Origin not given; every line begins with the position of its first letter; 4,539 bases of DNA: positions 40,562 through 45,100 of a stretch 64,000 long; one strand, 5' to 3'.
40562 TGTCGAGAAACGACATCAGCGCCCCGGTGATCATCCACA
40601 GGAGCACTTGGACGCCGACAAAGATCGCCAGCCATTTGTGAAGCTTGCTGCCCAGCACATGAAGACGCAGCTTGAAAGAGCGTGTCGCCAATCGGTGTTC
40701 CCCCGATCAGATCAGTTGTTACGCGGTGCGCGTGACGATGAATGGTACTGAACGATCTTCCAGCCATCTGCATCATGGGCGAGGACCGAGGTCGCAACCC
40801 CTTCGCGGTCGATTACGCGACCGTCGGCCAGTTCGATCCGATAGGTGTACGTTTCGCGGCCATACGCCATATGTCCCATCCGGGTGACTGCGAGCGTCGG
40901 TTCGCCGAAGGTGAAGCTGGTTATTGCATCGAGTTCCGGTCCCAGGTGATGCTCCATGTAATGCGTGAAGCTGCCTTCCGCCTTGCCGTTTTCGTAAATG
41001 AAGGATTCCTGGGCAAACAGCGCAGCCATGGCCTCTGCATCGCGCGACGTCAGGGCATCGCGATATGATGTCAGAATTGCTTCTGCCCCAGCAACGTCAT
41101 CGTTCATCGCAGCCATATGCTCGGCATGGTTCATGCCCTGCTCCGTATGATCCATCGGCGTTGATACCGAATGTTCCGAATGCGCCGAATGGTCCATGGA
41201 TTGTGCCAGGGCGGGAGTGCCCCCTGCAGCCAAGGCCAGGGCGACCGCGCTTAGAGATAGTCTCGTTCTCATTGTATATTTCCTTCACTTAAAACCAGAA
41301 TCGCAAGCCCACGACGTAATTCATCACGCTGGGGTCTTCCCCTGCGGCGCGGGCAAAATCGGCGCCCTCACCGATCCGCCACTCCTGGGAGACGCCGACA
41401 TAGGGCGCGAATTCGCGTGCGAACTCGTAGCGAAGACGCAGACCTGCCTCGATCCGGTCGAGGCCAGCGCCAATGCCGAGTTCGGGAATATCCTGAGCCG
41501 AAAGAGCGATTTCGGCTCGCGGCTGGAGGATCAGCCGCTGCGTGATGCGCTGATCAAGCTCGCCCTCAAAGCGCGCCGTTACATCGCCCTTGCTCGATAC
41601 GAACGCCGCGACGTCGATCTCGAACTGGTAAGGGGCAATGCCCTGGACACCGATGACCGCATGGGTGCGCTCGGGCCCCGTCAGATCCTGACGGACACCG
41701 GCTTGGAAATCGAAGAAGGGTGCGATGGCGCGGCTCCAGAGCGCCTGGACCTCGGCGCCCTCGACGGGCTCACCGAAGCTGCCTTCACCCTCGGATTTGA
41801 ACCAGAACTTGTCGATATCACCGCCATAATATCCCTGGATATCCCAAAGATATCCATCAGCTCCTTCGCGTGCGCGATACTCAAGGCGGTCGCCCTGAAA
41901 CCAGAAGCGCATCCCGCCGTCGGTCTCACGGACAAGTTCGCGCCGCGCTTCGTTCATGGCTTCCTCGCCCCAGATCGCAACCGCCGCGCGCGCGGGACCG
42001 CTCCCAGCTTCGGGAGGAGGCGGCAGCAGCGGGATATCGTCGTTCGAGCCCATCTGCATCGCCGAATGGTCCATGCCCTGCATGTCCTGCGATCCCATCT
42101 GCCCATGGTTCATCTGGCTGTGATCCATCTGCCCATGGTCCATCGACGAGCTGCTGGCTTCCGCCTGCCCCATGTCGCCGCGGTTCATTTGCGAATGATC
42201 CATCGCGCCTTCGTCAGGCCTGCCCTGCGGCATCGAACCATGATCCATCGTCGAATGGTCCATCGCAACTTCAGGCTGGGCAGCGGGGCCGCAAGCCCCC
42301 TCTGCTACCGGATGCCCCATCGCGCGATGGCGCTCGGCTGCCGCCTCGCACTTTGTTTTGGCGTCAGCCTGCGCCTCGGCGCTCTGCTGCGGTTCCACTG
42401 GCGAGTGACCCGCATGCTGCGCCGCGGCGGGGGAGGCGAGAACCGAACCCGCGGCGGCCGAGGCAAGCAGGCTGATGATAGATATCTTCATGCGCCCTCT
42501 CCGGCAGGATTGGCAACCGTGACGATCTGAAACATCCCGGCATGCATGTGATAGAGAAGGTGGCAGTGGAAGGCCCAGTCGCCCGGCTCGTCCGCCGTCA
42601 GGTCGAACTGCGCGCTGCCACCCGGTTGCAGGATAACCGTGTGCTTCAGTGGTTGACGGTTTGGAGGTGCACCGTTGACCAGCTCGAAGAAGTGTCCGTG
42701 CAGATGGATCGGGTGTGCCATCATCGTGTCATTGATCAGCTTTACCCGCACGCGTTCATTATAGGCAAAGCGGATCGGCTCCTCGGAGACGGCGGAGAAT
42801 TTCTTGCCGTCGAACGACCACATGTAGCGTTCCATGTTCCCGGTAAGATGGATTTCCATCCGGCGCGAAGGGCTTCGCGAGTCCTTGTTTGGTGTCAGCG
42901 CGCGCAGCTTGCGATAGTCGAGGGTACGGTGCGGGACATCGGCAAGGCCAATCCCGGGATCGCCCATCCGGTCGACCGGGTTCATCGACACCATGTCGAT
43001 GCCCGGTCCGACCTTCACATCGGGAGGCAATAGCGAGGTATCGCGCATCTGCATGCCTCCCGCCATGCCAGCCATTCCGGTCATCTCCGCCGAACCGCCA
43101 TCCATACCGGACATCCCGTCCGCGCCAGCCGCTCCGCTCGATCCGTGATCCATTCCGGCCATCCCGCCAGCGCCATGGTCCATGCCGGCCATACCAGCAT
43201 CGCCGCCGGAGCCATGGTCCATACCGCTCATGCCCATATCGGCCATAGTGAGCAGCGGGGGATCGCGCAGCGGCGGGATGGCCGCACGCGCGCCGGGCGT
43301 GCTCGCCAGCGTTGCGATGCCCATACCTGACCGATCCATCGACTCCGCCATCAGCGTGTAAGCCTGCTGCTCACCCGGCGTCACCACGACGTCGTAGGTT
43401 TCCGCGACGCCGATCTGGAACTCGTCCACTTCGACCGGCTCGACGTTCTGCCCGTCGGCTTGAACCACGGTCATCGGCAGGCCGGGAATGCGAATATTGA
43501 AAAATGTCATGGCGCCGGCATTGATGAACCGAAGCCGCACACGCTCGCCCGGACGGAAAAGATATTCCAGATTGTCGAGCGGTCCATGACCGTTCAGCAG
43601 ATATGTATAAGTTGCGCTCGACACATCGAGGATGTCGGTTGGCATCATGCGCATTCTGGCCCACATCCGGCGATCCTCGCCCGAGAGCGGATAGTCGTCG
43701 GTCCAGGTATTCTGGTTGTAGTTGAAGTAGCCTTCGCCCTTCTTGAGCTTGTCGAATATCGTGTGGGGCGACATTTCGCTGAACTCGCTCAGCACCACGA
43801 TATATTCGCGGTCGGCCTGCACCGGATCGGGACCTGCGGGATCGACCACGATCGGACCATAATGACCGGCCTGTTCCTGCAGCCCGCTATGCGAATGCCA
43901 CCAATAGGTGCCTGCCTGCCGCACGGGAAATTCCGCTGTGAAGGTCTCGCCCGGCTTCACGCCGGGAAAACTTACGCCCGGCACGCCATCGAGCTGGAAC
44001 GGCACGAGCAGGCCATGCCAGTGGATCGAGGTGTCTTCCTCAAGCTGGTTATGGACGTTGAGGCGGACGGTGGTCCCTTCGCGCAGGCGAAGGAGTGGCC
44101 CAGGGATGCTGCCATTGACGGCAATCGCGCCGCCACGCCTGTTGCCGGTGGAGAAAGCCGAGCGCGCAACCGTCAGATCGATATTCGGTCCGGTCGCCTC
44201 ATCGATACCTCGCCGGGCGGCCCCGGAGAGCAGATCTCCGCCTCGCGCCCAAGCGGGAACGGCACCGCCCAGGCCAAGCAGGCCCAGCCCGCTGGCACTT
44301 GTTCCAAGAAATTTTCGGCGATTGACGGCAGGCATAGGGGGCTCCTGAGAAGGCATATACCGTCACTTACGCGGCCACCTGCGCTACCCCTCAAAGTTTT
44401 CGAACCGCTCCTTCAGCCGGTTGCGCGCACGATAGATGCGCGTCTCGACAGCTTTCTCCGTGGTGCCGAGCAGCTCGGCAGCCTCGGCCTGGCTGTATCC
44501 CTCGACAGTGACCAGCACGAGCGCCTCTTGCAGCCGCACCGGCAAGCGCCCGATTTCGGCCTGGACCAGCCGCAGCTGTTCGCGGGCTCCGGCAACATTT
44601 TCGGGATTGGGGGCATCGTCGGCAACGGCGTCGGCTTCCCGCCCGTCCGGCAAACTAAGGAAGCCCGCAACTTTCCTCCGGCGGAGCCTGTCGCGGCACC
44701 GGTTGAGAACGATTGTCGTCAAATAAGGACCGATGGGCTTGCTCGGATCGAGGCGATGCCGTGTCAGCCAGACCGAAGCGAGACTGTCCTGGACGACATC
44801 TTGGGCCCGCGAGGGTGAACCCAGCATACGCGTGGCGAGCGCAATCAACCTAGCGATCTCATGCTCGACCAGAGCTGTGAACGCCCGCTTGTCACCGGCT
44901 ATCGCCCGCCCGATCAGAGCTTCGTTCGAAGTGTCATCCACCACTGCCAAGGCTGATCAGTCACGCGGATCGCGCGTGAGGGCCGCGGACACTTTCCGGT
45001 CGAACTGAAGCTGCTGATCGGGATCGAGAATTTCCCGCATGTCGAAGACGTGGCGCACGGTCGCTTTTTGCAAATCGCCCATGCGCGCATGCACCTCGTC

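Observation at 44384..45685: Complete CnrY-CnrX-CnrH-type signalling module, attached to copAB instead of an RND nickel/cobalt pump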

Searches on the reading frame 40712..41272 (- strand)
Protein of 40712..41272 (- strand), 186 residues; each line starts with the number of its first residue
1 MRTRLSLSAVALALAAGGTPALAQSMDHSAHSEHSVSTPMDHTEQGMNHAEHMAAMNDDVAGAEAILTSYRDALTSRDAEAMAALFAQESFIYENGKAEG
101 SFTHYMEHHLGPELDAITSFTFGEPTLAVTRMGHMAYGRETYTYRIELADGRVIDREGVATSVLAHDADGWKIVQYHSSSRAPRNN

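Call 3: search_protein_families(library=pfam, proteins=[window:40712-41272:-], max_evalue=0.1)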
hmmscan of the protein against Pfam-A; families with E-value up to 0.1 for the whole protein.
window:40712-41272:- (186 aa): 5 families
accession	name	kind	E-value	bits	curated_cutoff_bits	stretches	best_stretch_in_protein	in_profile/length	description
PF13474.12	SnoaL_3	-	7.4e-12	46.1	22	1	64-180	2-118/121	SnoaL-like domain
PF14534.12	DUF4440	-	4.1e-08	34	25.2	1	65-173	3-107/107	Domain of unknown function (DUF4440)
PF11533.15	AtzH-like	-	0.0025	18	27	1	60-179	9-121/126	AtzH-like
PF08332.16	CaMKII_AD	-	0.0045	17.6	22.1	1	66-181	8-127/128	Calcium/calmodulin dependent protein kinase II association domain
PF12893.14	Lumazine_bd_2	-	0.068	14.4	22.1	0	59-98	2-41/116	Putative lumazine-binding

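Call 7: search_protein_families(library=ncbifam, proteins=[window:40712-41272:-], max_evalue=1)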
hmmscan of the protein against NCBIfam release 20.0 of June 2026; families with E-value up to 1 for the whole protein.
window:40712-41272:- (186 aa): 4 families
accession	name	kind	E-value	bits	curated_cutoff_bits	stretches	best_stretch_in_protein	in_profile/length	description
TIGR02246.1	TIGR02246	subfamily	0.0019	18.2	33.95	1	64-180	7-125/128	SgcJ/EcaC family oxidoreductase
NF033625.1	HpxZ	equivalog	0.009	16.4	135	1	61-179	9-120/122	oxalurate catabolism protein HpxZ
NF052429.1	LpqS_Mycobact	equivalog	0.026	14.8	35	1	2-57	2-57/126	putative copper homeostasis (lipo)protein LpqS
NF006089.0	PRK08241.1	subfamily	0.11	11.5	240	1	47-91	203-247/343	RNA polymerase subunit sigma-70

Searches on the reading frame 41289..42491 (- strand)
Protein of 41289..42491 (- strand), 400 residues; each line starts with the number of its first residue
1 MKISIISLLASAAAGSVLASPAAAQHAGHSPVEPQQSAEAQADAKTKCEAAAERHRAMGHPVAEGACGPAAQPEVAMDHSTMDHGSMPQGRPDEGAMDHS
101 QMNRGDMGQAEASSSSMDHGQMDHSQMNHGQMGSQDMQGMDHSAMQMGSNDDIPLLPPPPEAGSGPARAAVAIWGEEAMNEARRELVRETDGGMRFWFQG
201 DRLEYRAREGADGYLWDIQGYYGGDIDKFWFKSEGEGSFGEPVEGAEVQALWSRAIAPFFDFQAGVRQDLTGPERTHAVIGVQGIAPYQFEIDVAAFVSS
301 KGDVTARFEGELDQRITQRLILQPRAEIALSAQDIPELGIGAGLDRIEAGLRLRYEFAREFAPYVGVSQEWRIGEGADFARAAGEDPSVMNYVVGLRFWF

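Call 3: search_protein_families(library=pfam, proteins=[window:41289-42491:-], max_evalue=0.1)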
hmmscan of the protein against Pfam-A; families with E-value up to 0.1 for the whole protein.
window:41289-42491:- (400 aa): 1 family
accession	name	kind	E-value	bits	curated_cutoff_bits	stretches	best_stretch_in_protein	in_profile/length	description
PF05275.17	CopB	-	9.1e-86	287.2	27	1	197-400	4-208/208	Copper resistance protein B precursor (CopB)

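Call 7: search_protein_families(library=ncbifam, proteins=[window:41289-42491:-], max_evalue=1)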
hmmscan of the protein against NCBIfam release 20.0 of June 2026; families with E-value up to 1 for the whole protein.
window:41289-42491:- (400 aa): 2 families
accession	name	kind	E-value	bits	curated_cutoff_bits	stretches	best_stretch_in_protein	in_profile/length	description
NF047895.1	CuResCopI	equivalog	0.7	9.6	200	0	74-104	24-48/176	copper-resistant cuproprotein CopI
NF045800.1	FibBindPlpA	equivalog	0.89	7.7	1300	0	116-171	773-827/965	fibronectin-binding protein PlpA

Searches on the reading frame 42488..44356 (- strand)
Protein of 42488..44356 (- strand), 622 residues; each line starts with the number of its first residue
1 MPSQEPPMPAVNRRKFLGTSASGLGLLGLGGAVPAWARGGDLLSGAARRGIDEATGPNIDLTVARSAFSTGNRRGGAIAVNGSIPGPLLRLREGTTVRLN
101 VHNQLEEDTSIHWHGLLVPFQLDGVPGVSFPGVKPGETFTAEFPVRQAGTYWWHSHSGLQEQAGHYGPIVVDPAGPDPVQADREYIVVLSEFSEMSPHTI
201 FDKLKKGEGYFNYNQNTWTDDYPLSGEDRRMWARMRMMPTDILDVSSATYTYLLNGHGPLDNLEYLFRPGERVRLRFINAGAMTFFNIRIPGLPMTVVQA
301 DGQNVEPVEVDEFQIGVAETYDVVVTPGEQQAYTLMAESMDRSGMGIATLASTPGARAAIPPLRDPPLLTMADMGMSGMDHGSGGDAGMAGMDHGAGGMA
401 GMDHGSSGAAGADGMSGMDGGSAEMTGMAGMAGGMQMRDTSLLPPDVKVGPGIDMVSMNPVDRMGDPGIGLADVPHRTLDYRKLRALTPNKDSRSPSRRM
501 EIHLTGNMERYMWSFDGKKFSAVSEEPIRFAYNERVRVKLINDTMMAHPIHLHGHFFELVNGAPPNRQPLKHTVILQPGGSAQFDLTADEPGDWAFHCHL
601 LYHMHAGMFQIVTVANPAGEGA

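Call 3: search_protein_families(library=pfam, proteins=[window:42488-44356:-], max_evalue=0.1)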
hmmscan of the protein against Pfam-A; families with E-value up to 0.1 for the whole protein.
window:42488-44356:- (622 aa): 5 families
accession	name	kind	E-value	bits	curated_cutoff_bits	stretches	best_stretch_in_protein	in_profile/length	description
PF07732.21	Cu-oxidase_3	-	1.3e-42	145.1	21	2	74-173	14-116/119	Multicopper oxidase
PF07731.20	Cu-oxidase_2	-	8.6e-36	123.2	20.4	1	495-615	3-134/137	Multicopper oxidase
PF00394.28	Cu-oxidase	-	4e-28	98.9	21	1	250-344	37-146/157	Multicopper oxidase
PF13473.12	Cupredoxin_1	-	0.0025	18.3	27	0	570-605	64-97/104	Cupredoxin-like domain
PF14016.12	DUF4232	-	0.0034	18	27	0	273-372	21-109/129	Domain of unknown function (DUF4232)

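Call 7: search_protein_families(library=ncbifam, proteins=[window:42488-44356:-], max_evalue=1)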
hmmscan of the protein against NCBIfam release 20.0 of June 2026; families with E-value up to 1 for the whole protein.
window:42488-44356:- (622 aa): 11 families
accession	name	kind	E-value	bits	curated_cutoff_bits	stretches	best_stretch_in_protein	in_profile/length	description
TIGR01480.1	copper_res_A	subfamily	9.7e-235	780.5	478.95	1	8-614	3-592/593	copper resistance system multicopper oxidase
TIGR03388.1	ascorbase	equivalog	7.3e-47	160.2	614.8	3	74-197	19-147/542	L-ascorbate oxidase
TIGR03390.1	ascorbOXfungal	equivalog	7.9e-38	130.3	445.35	2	60-371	12-317/538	L-ascorbate oxidase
TIGR03389.1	laccase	equivalog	7.5e-34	117.4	558.9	3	77-206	24-158/539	laccase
NF008205.1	PRK10965.1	equivalog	9.6e-33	113.8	525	3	58-157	47-145/529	multicopper oxidase CueO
TIGR02376.1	Cu_nitrite_red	equivalog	1.6e-12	47.4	296.3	2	78-193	50-172/326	copper-containing nitrite reductase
NF008135.0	PRK10883.1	equivalog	1.3e-11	43.7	581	1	11-157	3-145/471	cell division protein FtsP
TIGR02656.1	cyanin_plasto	equivalog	0.0011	19.4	87.85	1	568-614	55-98/99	plastocyanin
TIGR01409.1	TAT_signal_seq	domain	0.017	15.5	16.7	1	11-37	1-29/29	twin-arginine translocation signal domain-containing protein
NF045554.1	AmiPhnlOxPhsA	equivalog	0.041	12.4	950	0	78-108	46-76/581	O-aminophenol oxidase PhsA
TIGR04339.1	PQQ_MSMEG_3727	hypoth_equivalog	0.06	13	75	1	144-183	106-145/151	MSMEG_3727 family PQQ-associated protein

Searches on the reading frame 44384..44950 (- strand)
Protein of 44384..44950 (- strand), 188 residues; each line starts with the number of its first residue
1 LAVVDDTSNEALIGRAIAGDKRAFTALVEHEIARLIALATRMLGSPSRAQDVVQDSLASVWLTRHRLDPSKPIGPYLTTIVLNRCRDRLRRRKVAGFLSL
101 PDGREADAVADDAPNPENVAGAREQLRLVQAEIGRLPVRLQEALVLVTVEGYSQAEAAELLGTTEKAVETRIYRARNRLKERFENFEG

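Call 3: search_protein_families(library=pfam, proteins=[window:44384-44950:-], max_evalue=0.1)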
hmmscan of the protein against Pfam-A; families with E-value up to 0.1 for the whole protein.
window:44384-44950:- (188 aa): 10 families
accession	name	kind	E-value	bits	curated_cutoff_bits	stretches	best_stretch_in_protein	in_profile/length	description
PF04542.20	Sigma70_r2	-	4.3e-15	55.7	24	1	27-93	1-69/71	Sigma-70 region 2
PF08281.18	Sigma70_r4_2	-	6.3e-15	55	25.7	1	127-179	2-54/54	Sigma-70, region 4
PF22233.2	PhyR_sigma-like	-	2e-07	31.1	27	1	142-175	10-43/50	Response regulator PhyR, sigma-like domain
PF04545.22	Sigma70_r4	-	3.9e-06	26.7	24.1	1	134-181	3-50/50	Sigma-70, region 4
PF07638.17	Sigma70_ECF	-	0.00014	22.2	21.1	1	131-182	131-182/185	ECF sigma factor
PF16509.11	KORA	-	0.0069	17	26.7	1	124-179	4-58/84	TrfB plasmid transcriptional repressor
PF13542.12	HTH_Tnp_ISL3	-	0.036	14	27.4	0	139-174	15-49/51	Helix-turn-helix domain of transposase family ISL3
PF13384.12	HTH_23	-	0.061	13.6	24.6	0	140-174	8-39/50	Homeodomain-like domain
PF02001.22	DUF134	-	0.085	13.9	27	0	138-180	37-79/98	Protein of unknown function DUF134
PF13518.12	HTH_28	-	0.087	13.4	25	0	148-172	10-33/52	Helix-turn-helix domain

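Call 6: search_solved_structures(query=window:44384-44950:-, max_evalue=0.001, show_alignments=2)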
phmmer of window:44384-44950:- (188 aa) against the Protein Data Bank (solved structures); distinct sequences matched with E-value up to 0.001: 16.
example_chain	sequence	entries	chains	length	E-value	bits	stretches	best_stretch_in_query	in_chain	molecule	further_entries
4cxf_A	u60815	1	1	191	2.2e-26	96.1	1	9-180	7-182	RNA POLYMERASE SIGMA FACTOR CNRH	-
5wuq_A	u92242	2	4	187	1.2e-12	51.4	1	16-183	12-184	ECF RNA polymerase sigma factor SigW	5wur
9m9d_F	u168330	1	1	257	2.2e-12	50.6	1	23-181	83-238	ECF RNA polymerase sigma factor SigE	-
9m9e_F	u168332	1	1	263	2.3e-12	50.5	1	23-181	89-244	ECF RNA polymerase sigma factor SigE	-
9m98_F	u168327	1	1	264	2.3e-12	50.5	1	23-181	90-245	ECF RNA polymerase sigma factor SigE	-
6in7_B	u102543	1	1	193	6.2e-10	42.6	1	8-181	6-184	RNA polymerase sigma-H factor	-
8z6g_B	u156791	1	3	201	6.3e-10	42.6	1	8-181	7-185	RNA polymerase sigma factor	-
7qh5_A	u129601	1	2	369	1.1e-09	41.8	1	101-183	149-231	RNA polymerase sigma factor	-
6jcy_F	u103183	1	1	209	1.6e-09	41.3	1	34-180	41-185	ECF RNA polymerase sigma factor SigH,ECF RNA polymerase sigma factor SigE,ECF RNA polymera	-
5uxx_A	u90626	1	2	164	2e-09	41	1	35-182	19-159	RNA polymerase sigma factor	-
6jbq_F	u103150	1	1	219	6.6e-09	39.3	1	1-182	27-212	ECF RNA polymerase sigma-E factor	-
1or7_A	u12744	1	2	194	1.2e-08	38.4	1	7-182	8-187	RNA polymerase sigma-E factor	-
6dv9_F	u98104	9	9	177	6.9e-08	35.9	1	13-180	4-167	ECF RNA polymerase sigma factor SigL | RNA polymerase sigma factor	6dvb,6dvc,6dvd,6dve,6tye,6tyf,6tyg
2q1z_A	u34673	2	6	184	3.1e-07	33.8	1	14-182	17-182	RpoE, ECF SigE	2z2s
9isn_F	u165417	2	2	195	2.3e-06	31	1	10-181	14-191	ECF sigma factor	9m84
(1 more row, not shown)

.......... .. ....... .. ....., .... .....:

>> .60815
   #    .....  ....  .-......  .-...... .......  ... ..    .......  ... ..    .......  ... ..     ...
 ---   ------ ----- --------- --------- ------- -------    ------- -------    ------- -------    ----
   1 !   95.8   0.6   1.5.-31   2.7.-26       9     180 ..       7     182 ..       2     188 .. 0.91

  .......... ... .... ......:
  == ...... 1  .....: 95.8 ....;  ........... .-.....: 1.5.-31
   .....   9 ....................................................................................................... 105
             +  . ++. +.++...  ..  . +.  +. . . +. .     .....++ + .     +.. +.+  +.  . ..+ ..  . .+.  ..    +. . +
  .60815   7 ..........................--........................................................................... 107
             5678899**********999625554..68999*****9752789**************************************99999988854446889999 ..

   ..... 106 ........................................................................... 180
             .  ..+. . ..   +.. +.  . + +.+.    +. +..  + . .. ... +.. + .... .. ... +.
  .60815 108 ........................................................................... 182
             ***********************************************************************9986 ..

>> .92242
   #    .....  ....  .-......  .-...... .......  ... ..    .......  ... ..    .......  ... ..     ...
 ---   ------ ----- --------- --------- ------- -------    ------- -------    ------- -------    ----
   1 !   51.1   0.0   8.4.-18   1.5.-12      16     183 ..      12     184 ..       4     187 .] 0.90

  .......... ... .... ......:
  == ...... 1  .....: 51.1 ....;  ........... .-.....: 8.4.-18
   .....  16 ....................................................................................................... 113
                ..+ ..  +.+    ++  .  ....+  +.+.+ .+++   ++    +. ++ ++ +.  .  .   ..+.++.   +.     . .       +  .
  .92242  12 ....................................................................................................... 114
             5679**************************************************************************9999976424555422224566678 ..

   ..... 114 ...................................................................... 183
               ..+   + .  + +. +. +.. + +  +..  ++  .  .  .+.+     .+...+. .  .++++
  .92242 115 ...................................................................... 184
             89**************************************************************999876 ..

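Call 7: search_protein_families(library=ncbifam, proteins=[window:44384-44950:-], max_evalue=1)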
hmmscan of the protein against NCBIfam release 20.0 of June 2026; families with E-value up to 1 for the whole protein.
window:44384-44950:- (188 aa): 96 families (the best 25 are shown)
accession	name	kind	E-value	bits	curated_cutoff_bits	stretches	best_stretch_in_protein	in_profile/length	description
NF004113.0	PRK05602.1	equivalog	1.4e-35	122.8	208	1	5-185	28-203/211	RNA polymerase sigma factor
NF007225.0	PRK09643.1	equivalog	1e-31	110.2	190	1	4-186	9-185/204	RNA polymerase sigma factor SigM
TIGR02985.1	Sig70_bacteroi1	subfamily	3.5e-26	92.4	126.4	1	23-182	2-161/162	RNA polymerase sigma-70 factor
NF058625.1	sigma_PG0214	equivalog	7.7e-26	90.8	130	1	22-185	4-163/170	GFO_1088 family ECF-type sigma factor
NF008888.0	PRK11922.1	equivalog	4.6e-24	85.3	204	1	6-184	14-197/231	RNA polymerase sigma factor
TIGR02983.1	SigE-fam_strep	subfamily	2.7e-23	82.6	141.55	1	21-184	5-159/162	SigE family RNA polymerase sigma factor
NF009190.0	PRK12538.1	equivalog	5.6e-23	81.8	303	1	8-184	49-220/233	RNA polymerase sigma factor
TIGR02937.1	sigma70-ECF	superfamily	2e-22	79.6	42.9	1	23-182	2-164/165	sigma-70 family RNA polymerase sigma factor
NF007223.0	PRK09641.1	equivalog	7.6e-22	78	209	1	11-185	7-186/187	RNA polymerase sigma factor SigW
NF009176.0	PRK12524.1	equivalog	9.5e-21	74.5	264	1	4-181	8-182/196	RNA polymerase sigma factor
TIGR02960.1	SigX5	hypoth_equivalog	1.2e-20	74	264.75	2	101-182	108-189/322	RNA polymerase sigma-70 factor, TIGR02960 family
NF009166.1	PRK12513.1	equivalog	2.3e-20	73.1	206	1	5-184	5-187/193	RNA polymerase sigma factor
NF006089.0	PRK08241.1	subfamily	1.5e-19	70.3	240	1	10-182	10-203/343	RNA polymerase subunit sigma-70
NF009165.0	PRK12512.1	equivalog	2e-19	69.9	198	1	6-184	6-180/184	RNA polymerase sigma factor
TIGR02948.1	SigW_bacill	equivalog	7.5e-18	65.2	243.1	1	13-184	9-185/187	RNA polymerase sigma factor SigW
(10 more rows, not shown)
